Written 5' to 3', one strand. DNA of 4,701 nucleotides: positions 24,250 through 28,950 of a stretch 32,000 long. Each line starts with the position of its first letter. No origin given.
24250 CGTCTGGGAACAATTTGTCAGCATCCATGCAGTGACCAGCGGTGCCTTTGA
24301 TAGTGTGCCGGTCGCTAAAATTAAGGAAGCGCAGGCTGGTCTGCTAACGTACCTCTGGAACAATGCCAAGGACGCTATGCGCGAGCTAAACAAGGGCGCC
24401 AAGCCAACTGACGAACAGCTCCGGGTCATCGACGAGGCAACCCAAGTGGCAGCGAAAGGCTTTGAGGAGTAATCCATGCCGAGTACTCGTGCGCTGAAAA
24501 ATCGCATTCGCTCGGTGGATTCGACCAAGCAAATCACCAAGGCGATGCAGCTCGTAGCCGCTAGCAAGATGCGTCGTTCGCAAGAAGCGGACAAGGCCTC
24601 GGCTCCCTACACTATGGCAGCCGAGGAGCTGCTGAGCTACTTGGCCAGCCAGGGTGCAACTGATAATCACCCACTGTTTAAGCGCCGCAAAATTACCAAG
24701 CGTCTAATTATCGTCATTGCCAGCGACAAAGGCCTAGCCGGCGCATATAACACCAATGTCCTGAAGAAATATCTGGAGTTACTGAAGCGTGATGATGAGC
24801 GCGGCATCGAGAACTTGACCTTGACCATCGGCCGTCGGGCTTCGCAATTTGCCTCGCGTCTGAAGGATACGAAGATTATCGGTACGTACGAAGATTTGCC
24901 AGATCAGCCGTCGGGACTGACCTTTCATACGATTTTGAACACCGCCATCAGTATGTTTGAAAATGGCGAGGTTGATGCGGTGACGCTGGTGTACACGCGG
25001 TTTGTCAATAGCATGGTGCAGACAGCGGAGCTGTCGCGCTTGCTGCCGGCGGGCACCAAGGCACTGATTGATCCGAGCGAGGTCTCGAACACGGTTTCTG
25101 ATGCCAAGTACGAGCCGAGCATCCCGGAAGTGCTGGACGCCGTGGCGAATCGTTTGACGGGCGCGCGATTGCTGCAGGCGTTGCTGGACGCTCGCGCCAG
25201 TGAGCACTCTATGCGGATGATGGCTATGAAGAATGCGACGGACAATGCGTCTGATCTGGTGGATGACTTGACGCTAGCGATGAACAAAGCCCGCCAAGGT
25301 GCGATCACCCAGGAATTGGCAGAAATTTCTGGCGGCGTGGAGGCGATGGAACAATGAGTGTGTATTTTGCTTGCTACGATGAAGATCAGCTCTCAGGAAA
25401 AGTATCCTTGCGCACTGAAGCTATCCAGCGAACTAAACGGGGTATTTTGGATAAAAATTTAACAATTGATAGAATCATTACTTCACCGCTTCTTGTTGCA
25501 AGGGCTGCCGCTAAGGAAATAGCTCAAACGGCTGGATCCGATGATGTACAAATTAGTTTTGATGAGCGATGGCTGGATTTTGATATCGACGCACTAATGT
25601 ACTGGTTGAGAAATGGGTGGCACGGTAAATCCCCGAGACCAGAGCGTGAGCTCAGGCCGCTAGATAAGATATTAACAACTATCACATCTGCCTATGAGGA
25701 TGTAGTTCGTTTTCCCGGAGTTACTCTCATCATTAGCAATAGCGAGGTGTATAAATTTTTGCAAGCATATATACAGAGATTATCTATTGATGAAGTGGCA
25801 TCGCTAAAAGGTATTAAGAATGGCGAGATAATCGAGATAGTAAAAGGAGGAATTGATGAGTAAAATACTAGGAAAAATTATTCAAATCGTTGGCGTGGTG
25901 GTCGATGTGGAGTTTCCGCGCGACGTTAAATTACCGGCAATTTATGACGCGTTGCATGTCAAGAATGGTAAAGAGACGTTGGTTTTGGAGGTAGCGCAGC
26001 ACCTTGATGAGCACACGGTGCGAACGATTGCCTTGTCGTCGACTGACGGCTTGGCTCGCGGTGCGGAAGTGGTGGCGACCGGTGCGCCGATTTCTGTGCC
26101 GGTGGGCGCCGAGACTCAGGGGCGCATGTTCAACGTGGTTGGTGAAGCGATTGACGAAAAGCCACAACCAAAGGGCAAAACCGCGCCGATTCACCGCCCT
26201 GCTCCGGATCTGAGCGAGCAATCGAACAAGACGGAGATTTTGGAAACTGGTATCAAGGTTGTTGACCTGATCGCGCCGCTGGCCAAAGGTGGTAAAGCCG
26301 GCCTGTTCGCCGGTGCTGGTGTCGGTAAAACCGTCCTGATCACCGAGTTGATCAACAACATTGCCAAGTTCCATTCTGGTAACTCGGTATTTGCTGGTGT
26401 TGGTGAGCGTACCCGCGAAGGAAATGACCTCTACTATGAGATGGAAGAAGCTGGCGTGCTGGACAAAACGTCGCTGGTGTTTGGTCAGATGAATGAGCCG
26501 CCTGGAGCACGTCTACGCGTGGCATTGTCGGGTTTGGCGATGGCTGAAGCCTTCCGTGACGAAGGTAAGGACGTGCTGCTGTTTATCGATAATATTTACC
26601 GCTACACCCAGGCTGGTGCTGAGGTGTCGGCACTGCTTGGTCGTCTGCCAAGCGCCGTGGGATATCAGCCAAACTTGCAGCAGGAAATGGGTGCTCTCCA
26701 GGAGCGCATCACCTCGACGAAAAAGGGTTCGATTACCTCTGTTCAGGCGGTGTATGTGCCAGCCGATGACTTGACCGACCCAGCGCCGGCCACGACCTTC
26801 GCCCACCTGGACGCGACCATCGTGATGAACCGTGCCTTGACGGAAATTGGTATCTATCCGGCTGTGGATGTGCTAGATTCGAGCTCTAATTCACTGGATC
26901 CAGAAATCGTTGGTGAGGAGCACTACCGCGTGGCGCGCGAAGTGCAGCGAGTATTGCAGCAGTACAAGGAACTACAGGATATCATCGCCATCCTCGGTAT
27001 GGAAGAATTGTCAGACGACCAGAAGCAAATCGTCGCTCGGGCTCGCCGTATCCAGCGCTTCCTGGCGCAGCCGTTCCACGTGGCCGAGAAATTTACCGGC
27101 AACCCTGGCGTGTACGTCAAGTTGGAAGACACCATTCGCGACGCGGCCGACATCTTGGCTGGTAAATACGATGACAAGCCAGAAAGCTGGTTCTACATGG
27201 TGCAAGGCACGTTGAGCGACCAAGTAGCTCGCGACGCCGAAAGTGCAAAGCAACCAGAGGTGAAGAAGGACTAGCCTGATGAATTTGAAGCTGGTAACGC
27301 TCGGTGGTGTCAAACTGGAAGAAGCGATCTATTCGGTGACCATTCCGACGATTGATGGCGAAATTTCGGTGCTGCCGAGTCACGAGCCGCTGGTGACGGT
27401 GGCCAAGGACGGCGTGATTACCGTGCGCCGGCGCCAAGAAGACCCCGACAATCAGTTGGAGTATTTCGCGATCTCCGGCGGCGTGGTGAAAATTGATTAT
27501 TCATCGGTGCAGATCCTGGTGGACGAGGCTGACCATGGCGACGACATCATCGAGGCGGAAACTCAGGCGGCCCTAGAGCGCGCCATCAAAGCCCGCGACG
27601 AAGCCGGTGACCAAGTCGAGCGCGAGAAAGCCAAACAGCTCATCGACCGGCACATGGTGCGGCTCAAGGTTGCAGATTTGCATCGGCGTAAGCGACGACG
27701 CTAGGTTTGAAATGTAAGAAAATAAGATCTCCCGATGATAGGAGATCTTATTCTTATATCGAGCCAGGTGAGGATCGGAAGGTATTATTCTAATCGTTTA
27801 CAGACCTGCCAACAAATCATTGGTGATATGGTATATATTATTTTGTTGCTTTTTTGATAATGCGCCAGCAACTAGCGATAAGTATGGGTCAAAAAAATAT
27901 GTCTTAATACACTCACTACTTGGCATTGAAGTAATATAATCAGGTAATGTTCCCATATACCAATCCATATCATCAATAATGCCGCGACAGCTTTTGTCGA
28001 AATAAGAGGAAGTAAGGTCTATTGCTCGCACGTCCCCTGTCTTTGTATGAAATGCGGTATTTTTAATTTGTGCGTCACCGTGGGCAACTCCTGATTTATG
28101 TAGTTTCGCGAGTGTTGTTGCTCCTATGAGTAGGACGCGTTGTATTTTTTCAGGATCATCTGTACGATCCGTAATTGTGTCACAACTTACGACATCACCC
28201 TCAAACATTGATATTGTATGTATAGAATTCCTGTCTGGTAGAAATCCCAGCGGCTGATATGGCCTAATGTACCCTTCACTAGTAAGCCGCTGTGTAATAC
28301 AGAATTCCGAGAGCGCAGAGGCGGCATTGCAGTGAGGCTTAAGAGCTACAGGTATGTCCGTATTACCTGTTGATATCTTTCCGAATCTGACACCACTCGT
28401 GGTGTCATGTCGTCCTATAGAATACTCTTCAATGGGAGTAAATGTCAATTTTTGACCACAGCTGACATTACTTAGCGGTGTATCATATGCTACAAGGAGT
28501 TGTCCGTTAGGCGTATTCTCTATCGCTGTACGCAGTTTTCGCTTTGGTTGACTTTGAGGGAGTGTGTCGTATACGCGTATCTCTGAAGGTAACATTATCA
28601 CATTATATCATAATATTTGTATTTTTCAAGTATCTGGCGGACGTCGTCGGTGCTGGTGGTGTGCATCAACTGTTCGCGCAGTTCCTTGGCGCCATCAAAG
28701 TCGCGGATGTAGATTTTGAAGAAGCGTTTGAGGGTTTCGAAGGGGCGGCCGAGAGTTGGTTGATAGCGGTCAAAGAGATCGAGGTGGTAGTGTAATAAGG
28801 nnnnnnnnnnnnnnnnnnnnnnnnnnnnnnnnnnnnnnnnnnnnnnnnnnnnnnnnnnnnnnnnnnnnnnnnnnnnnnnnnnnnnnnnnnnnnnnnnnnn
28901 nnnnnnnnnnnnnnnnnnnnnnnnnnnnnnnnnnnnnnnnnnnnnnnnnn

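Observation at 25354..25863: Foreign-looking pseudo-phosphatase gene translationally coupled inside the ATP synthase operon, between gamma and beta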

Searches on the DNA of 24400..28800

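Call 69: search_rna_families(source=window, start=24400, end=28800, threshold=evalue, max_evalue=1)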
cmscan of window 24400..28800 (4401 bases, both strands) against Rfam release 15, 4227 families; matches with E-value up to 1: 2.
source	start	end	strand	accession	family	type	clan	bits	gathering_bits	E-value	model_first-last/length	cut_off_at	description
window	25418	25491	-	RF00281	SNORD47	Gene; snRNA; snoRNA; CD-box;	-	24.4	50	0.24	1-77/77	no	Small nucleolar RNA SNORD47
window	27256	27307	+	RF01145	sR14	Gene; snRNA; snoRNA; CD-box;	-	15.7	38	0.71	1-54/54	no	Small nucleolar RNA sR14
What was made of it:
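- Tried and rejected: Rfam found only sub-threshold, chance-level snoRNA hits (call 69).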

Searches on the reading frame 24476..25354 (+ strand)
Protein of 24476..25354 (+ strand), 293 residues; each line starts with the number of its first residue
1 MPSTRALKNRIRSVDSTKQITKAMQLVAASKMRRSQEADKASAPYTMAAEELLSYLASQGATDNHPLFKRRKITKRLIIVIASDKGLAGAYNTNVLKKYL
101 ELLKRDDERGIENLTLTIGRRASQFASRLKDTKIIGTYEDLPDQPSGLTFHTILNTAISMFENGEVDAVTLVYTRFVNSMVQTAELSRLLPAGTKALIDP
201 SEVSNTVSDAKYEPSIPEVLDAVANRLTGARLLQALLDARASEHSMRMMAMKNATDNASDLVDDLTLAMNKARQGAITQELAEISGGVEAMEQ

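Call 31: find_related_loci(query=A3, collection=metagenome_contigs, flank=3500)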
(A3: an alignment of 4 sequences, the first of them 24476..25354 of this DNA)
Query A3 (293 aa) in metagenome_contigs; peptide patterns used: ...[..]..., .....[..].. (x = any residue, [..] = any of these).
600 stretches matched a pattern (row limit reached: there are more); 525 encode a relative of the query (tblastn E <= 1e-3); the best 80 are kept; 80 distinct loci.
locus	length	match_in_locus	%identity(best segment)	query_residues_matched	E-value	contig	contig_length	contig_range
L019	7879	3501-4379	99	1-293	0e+0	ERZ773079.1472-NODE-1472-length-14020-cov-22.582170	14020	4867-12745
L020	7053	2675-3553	99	1-293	0e+0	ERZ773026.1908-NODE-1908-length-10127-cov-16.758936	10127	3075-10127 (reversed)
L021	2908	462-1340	99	1-293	0e+0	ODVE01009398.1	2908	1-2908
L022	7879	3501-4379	99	1-293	0e+0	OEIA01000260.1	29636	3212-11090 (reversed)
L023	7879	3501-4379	99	1-293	0e+0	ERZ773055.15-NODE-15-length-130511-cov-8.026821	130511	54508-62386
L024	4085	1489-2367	98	1-293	0e+0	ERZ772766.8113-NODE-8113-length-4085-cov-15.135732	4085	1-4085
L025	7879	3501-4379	98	1-293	0e+0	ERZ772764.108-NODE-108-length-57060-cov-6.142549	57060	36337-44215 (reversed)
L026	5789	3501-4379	98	1-293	0e+0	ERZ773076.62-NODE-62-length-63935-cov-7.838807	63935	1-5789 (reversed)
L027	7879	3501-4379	98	1-293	0e+0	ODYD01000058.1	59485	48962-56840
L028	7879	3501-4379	98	1-293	0e+0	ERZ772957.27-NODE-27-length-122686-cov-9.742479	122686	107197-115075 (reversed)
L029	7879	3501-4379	96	1-293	0e+0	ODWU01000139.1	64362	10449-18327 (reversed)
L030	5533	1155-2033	96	1-293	0e+0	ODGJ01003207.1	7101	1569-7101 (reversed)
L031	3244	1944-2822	95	1-293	0e+0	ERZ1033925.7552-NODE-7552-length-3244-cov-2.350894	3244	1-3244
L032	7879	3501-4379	95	1-293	0e+0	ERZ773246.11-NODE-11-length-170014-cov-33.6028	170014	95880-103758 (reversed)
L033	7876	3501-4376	82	1-292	2e-164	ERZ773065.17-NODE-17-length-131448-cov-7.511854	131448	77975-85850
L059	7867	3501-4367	63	1-293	5e-121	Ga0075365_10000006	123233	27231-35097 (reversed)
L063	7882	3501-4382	63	1-291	3e-120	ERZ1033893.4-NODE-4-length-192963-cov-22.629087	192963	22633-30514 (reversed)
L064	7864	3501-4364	63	1-291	8e-120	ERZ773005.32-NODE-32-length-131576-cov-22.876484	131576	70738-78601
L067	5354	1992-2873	63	1-291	4e-120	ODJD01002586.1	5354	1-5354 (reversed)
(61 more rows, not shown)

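Call 41: search_protein_families(library=pfam, proteins=[L021:1340-1786:+, L021:1838-2458:+, L029:4379-4756:+, L064:4367-4846:+, L033:4376-4795:+, L059:4367-4912:+, L063:4909-5475:+, L063:4385-4906:+, L067:3406-3978:+], max_evalue=0.1)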
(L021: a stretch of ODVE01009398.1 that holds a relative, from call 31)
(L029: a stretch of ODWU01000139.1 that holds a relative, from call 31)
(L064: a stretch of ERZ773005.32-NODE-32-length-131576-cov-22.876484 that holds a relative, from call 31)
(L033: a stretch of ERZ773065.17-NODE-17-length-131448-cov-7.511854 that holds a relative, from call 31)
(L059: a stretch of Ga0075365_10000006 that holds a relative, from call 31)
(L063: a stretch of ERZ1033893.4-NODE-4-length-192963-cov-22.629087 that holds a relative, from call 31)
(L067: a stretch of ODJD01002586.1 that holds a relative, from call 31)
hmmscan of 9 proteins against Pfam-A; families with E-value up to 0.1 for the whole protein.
L021:1340-1786:+ (149 aa): 2 families
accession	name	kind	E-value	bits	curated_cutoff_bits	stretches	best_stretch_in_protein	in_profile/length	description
PF00293.34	NUDIX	-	3.2e-17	63.2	21.1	1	12-120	10-124/134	NUDIX domain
PF14815.12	NUDIX_4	-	0.031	14.5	35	1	30-117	22-101/113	NUDIX domain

L021:1838-2458:+ (207 aa): 0 families

L029:4379-4756:+ (126 aa): 3 families
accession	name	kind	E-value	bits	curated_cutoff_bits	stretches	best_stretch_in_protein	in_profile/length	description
PF05014.21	Nuc_deoxyrib_tr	-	2.1e-07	31.5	28.8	1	12-94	14-98/117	Nucleoside 2-deoxyribosyltransferase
PF14359.12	DUF4406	-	0.036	14.9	22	1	13-67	18-74/91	Domain of unknown function (DUF4406)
PF01866.22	Diphthamide_syn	-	0.039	13.8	33.2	1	2-97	92-181/302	Putative diphthamide synthesis protein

L064:4367-4846:+ (160 aa): 1 family
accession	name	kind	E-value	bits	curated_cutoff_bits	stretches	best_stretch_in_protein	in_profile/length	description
PF14359.12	DUF4406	-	0.006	17.4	22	1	22-86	11-65/91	Domain of unknown function (DUF4406)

L033:4376-4795:+ (140 aa): 2 families
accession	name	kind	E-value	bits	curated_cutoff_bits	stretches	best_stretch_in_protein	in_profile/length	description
PF11710.14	Git3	-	0.011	16.1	24.2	0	44-72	15-43/201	G protein-coupled glucose receptor regulating Gpa2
PF02699.20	YajC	-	0.053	13.8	28.2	0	43-70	4-31/78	Preprotein translocase subunit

L059:4367-4912:+ (182 aa): 0 families

L063:4909-5475:+ (189 aa): 0 families

L063:4385-4906:+ (174 aa): 0 families

L067:3406-3978:+ (191 aa): 2 families
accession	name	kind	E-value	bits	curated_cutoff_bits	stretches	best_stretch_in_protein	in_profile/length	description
PF07666.16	MpPF26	-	0.00029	21.2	37.2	1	31-57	47-73/75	M penetrans paralogue family 26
PF19529.4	DUF6057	-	0.028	13.8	29.8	1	27-178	113-258/569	Family of unknown function (DUF6057)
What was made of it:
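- Other slot cargo act on nucleotides (NUDIX, NDT-like, histidine phosphatase; call 41).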

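Call 42: search_protein_families(library=padloc, proteins=[L021:1340-1786:+, L021:1838-2458:+, L029:4379-4756:+, L064:4367-4846:+, L059:4367-4912:+, L063:4909-5475:+], max_evalue=0.1)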
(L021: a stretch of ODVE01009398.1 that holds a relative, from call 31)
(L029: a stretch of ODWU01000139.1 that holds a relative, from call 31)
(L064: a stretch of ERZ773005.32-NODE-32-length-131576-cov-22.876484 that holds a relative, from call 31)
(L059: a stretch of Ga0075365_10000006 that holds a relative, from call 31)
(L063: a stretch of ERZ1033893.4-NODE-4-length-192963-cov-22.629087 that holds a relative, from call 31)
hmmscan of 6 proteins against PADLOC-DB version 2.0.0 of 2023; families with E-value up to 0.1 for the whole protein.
L021:1340-1786:+ (149 aa): 1 family
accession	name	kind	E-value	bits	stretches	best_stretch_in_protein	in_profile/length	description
PDLC04899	PDC-S07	-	3.1e-13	47.5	1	2-121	3-119/135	-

L021:1838-2458:+ (207 aa): 0 families

L029:4379-4756:+ (126 aa): 0 families

L064:4367-4846:+ (160 aa): 0 families

L059:4367-4912:+ (182 aa): 0 families

L063:4909-5475:+ (189 aa): 0 families
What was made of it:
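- On Known anti-phage defence proteins (PADLOC-DB): Only the slot NUDIX matches the candidate family PDC-S07 (call 42).
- The slot NUDIX matches a candidate defence family, PDC-S07, in PADLOC at E = 3e-13 (call 42).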

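Call 71: search_protein_families(library=ncbifam, proteins=[L021:1340-1786:+, L029:4379-4756:+, L021:1838-2458:+], max_evalue=0.01)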
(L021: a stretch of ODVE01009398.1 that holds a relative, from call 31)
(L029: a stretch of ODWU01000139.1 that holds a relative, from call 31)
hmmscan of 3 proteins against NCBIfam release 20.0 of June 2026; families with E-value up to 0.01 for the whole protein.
L021:1340-1786:+ (149 aa): 22 families
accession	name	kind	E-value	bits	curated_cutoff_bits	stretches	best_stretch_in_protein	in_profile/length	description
NF041652.1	Nud_hyd_Dein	equivalog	1.2e-11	45.1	200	1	12-115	20-128/152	Nudix hydrolase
NF007834.0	PRK10546.1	equivalog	5.9e-09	35.9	156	1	9-66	7-63/135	pyrimidine (deoxy)nucleoside triphosphate diphosphatase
NF006530.0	PRK08999.1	equivalog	1.5e-08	34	245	1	8-67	9-67/315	Nudix family hydrolase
NF008044.0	PRK10776.1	equivalog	2.1e-06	27.7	148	1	13-116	12-112/130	8-oxo-dGTP diphosphatase MutT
NF008736.0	PRK11762.1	equivalog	6.2e-06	25.9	169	1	14-64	56-105/186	ADP compounds hydrolase NudE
NF052459.1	OxoGTPPhMutT1Mycb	equivalog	6.5e-06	25.5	475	1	34-118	30-114/292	8-oxo-(d)GTP phosphatase MutT1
NF012016.0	PRK15472.1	equivalog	6.7e-06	25.9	95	1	8-69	6-67/141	nucleoside triphosphatase NudI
TIGR00586.1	mutt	equivalog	9.6e-06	25.6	97.9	1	31-69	30-68/129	8-oxo-dGTP diphosphatase MutT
NF001938.0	PRK00714.1-5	equivalog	7e-05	22.3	116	1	17-63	25-75/172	RNA pyrophosphohydrolase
TIGR02705.1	nudix_YtkD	equivalog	0.0001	21.9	154.4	1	35-64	47-76/156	RNA deprotection pyrophosphohydrolase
NF003788.0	PRK05379.1-5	equivalog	0.00012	21.5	354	1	8-66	215-271/351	bifunctional nicotinamide-nucleotide adenylyltransferase/Nudix hydroxylase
NF003786.0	PRK05379.1-2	equivalog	0.00017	20.9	397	1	7-64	219-274/354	bifunctional nicotinamide-nucleotide adenylyltransferase/Nudix hydroxylase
NF003791.0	PRK05379.2-3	equivalog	0.00025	20.4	409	1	5-66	201-260/340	bifunctional nicotinamide-nucleotide adenylyltransferase/Nudix hydroxylase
NF003787.0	PRK05379.1-4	equivalog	0.00031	19.8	449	1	6-65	208-265/346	bifunctional nicotinamide-nucleotide adenylyltransferase/Nudix hydroxylase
NF003790.0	PRK05379.2-2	equivalog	0.00033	19.8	403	1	5-66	216-275/354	bifunctional nicotinamide mononucleotide adenylyltransferase/ADP-ribose pyrophosphatase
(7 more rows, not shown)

L029:4379-4756:+ (126 aa): 0 families

L021:1838-2458:+ (207 aa): 0 families

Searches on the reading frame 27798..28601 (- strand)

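Call 42: search_protein_families(library=padloc, proteins=[window:27798-28601:-], max_evalue=0.1)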
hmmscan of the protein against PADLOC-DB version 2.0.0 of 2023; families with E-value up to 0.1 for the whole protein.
window:27798-28601:- (267 aa): 1 family
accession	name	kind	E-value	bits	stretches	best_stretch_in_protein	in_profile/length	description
PDLC03921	MkoA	-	0.03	9.9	1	140-197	575-633/1607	-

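Call 64: search_protein_families(library=pfam, proteins=[window:27801-28601:-], max_evalue=0.01)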
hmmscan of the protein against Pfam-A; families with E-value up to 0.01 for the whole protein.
window:27801-28601:- (267 aa): 0 families
